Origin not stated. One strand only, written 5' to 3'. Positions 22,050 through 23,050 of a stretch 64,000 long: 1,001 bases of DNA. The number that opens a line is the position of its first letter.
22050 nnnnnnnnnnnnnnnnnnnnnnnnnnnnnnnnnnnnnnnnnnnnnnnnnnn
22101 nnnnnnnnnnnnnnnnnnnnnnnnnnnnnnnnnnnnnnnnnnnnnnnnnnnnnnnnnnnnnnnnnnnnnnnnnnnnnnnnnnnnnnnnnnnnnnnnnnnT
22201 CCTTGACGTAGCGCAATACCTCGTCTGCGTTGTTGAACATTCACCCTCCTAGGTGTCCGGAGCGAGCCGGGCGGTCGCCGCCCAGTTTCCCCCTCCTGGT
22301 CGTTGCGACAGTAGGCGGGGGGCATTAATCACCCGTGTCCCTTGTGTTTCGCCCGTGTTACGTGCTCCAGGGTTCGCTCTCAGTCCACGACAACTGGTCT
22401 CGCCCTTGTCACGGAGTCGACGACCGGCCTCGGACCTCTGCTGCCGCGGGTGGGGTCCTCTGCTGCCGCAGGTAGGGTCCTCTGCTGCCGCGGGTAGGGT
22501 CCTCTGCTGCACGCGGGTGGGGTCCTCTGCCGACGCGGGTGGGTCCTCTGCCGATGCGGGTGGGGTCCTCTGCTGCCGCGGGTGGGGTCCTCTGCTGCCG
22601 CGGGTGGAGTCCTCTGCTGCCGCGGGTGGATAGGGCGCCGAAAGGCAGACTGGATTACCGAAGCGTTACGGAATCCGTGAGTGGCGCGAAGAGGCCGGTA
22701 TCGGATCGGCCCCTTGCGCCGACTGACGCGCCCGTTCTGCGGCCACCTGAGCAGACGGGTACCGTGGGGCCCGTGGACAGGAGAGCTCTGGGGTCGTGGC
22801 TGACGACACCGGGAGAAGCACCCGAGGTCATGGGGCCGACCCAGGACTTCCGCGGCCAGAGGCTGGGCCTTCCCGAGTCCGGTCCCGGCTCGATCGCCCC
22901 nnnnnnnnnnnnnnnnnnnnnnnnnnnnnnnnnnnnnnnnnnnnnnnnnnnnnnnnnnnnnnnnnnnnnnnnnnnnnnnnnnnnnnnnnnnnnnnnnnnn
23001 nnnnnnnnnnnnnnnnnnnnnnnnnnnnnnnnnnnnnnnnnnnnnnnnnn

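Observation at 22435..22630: Nine-copy ~22-bp minisatellite filling the glnA / RDD divergent promoter region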

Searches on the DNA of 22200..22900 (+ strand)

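Call 34: search_rna_families(source=window, start=22200, end=22900, threshold=evalue, max_evalue=10)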
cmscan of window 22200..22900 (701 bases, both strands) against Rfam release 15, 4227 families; matches with E-value up to 10: 2.
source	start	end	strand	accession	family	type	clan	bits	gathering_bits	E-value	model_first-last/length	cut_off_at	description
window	22752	22858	+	RF02208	WT1-AS_6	Gene; lncRNA;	-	21.1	80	7.1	1-121/121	no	WT1 antisense RNA conserved region 6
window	22579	22727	+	RF02205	WT1-AS_3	Gene; lncRNA;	-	15.7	55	8.8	1-245/245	no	WT1 antisense RNA conserved region 3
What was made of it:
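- On Structured RNA (riboswitch or sRNA): Only chance-level Rfam hits with E > 7 (call 34).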

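Call 55: search_dna_similar(query=window:22400-22680:+, collection=plasmids, mode=distant, max_evalue=0.001, max_rows=10)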
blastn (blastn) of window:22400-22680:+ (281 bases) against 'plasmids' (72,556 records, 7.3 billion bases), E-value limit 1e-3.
No match.

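Call 56: search_dna_similar(query=window:22400-22680:+, collection=phages, mode=distant, max_evalue=0.001, max_rows=10)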
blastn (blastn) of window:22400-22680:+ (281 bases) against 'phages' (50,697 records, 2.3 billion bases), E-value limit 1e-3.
No match.
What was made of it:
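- On Plasmid or phage iterons: No blastn match in 72,556 plasmids or 50,697 phages (calls 55, 56).
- Tried and rejected: No blastn match (calls 55, 56).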
